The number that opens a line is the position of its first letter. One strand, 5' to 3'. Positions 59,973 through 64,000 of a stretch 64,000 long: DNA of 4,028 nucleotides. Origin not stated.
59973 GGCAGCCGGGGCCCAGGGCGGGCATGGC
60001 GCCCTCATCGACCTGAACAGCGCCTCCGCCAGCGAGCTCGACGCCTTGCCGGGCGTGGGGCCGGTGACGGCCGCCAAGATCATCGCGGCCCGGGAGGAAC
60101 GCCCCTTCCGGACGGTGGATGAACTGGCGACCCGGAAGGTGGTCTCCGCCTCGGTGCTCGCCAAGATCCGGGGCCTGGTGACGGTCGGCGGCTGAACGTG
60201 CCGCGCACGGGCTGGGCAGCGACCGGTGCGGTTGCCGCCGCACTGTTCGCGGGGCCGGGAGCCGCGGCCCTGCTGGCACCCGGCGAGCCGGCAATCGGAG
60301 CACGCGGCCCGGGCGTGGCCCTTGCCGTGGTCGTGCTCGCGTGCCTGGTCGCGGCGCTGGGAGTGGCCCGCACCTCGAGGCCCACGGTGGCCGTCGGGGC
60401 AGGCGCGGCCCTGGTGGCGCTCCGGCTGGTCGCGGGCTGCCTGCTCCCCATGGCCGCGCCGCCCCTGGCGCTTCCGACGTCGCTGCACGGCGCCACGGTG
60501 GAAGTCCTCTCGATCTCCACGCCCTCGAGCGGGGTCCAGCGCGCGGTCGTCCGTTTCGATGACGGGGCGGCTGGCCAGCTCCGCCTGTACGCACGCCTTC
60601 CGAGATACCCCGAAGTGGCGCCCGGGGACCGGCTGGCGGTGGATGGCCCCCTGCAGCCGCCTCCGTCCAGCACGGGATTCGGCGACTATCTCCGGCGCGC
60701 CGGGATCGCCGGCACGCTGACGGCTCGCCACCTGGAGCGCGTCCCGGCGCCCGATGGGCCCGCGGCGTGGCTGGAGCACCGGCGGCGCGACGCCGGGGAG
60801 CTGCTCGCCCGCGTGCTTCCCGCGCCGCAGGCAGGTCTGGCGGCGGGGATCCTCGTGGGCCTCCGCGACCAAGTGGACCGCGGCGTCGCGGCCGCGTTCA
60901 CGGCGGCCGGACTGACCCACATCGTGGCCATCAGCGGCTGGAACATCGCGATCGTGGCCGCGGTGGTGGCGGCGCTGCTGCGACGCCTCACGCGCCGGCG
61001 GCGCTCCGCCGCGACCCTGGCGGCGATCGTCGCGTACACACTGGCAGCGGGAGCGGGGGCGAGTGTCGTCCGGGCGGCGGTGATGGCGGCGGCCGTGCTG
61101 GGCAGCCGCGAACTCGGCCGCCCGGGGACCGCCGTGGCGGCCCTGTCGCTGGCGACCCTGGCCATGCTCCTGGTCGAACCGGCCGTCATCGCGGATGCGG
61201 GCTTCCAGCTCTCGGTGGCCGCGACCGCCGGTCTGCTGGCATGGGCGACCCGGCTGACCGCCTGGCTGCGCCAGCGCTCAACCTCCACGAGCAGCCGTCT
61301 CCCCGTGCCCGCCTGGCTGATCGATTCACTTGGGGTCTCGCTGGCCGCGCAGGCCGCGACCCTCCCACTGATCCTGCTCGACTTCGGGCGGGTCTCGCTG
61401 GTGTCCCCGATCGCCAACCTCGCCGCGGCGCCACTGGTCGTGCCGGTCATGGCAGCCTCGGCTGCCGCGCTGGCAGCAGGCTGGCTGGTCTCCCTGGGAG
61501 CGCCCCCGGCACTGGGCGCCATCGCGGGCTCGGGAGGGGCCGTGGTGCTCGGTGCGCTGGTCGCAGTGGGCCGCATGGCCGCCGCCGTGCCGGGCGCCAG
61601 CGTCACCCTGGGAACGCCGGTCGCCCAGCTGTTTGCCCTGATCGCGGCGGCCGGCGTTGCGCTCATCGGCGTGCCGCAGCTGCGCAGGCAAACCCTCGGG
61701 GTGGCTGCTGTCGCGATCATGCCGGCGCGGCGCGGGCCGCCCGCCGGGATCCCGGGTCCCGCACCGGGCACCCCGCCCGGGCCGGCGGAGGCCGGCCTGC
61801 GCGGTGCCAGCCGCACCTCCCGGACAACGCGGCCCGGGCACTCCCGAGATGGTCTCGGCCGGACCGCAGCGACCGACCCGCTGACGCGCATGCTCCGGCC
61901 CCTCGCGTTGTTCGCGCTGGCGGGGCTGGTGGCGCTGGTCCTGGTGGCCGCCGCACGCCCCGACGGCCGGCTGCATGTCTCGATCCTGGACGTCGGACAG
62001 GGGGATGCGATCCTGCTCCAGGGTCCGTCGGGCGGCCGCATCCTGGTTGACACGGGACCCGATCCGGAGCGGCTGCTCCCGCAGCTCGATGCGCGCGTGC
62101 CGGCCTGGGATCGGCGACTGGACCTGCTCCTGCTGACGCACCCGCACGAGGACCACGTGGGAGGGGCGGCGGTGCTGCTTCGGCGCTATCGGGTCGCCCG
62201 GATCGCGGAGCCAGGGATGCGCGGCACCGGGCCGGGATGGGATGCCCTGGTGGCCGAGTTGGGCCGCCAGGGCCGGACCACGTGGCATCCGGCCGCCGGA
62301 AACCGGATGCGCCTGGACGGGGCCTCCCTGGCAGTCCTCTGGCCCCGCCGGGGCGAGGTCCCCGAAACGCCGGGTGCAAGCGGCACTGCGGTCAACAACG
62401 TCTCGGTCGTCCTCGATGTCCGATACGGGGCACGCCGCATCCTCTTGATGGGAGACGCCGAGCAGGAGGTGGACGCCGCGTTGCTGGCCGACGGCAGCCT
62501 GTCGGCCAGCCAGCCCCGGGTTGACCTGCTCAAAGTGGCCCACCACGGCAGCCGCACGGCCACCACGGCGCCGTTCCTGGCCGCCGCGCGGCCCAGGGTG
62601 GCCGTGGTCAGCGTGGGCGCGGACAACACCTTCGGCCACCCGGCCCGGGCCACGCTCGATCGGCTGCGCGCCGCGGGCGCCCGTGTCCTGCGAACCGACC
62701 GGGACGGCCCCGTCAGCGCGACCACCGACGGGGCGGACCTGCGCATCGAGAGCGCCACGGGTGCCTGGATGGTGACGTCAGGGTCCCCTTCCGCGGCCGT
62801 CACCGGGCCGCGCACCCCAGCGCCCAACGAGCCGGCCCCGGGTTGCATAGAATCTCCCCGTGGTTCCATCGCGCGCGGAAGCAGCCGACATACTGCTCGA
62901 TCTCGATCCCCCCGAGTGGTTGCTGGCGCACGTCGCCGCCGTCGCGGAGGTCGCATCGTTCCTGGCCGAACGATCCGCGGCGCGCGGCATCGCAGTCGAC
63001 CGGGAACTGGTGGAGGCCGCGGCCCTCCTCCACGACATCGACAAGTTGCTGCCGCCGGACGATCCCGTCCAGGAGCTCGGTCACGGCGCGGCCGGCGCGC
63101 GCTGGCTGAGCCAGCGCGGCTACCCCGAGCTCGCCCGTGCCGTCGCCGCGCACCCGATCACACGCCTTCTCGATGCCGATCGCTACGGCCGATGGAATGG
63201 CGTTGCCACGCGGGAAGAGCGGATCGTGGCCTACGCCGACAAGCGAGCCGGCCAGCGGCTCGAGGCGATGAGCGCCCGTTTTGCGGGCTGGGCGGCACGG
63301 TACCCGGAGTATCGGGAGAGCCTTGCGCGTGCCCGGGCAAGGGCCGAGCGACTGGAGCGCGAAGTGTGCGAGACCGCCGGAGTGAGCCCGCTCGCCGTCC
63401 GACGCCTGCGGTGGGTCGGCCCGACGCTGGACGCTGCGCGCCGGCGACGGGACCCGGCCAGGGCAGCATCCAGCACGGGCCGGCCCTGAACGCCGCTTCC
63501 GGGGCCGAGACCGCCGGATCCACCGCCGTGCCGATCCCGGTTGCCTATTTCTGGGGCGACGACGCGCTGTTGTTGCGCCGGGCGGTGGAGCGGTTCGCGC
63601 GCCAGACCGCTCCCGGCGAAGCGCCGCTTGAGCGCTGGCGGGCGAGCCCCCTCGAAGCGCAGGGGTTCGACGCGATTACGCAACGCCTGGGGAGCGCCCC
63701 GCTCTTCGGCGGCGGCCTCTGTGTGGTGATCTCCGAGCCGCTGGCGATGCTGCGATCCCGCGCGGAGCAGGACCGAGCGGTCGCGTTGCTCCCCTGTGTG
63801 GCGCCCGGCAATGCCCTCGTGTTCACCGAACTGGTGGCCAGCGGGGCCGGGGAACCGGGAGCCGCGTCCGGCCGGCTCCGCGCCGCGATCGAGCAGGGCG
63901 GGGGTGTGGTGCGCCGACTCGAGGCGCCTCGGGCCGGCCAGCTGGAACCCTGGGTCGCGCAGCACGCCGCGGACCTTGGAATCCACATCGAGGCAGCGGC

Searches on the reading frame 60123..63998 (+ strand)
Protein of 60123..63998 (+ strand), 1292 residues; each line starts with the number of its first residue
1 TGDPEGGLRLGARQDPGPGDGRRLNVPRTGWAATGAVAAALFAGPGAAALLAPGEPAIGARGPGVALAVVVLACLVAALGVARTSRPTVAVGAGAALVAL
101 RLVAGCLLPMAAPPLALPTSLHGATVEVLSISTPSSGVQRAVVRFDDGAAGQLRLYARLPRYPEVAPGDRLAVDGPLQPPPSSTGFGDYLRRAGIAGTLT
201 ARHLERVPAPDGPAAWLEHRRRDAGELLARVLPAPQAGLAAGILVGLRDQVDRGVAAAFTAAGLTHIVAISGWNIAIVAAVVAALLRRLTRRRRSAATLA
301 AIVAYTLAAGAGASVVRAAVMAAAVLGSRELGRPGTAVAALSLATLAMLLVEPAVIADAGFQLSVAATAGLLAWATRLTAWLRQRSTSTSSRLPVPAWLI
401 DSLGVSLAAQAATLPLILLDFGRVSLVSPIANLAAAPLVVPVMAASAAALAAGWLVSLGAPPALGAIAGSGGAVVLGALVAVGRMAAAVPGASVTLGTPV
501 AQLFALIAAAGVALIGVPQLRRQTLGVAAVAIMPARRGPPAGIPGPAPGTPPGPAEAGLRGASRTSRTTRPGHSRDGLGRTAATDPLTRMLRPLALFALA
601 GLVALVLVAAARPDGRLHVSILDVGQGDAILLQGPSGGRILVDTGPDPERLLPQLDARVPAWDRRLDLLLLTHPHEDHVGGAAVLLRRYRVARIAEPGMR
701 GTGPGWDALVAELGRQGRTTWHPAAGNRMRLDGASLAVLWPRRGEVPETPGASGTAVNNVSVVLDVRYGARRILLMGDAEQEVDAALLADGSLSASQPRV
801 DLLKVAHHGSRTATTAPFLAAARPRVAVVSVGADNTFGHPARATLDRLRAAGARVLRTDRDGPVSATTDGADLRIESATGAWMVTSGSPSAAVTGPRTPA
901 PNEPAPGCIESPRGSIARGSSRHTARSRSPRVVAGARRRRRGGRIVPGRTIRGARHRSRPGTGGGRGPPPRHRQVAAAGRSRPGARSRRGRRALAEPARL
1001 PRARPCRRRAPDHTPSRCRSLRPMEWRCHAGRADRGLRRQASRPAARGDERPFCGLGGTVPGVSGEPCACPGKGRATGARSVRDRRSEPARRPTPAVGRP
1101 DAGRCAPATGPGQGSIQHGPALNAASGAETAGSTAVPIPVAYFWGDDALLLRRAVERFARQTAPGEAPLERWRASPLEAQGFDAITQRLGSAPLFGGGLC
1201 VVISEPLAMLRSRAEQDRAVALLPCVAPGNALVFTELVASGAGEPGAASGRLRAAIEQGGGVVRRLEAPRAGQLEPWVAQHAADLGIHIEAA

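Call 26: search_protein_families(library=pfam, proteins=[window:60123-63998:+], max_evalue=0.001)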
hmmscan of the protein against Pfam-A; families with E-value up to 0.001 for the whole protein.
window:60123-63998:+ (1292 aa): 4 families
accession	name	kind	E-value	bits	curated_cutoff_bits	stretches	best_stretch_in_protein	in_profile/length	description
PF03772.21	Competence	-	4e-48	164.6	23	1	244-515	2-264/270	Competence protein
PF00753.33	Lactamase_B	-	1.4e-17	64.8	22.7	1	623-832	2-195/196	Metallo-beta-lactamase superfamily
PF12706.13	Lactamase_B_2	-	2e-08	34.5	27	1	639-780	2-144/200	Beta-lactamase superfamily domain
PF13567.11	DUF4131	-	1.6e-07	31.6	31.6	1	64-202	6-160/165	Domain of unknown function (DUF4131)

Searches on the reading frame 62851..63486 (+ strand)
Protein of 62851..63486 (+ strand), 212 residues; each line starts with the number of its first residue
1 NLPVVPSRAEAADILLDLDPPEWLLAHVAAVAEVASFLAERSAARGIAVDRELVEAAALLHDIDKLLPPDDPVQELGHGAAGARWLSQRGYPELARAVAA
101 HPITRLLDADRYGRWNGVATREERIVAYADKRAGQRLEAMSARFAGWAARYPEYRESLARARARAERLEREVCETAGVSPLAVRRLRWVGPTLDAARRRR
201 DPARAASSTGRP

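Call 26: search_protein_families(library=pfam, proteins=[window:62851-63486:+], max_evalue=0.001)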
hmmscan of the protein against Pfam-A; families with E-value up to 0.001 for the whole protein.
window:62851-63486:+ (212 aa): 1 family
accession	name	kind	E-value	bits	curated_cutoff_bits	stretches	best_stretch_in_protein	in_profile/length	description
PF01966.28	HD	-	9.2e-14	52.2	22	1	25-131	2-112/116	HD domain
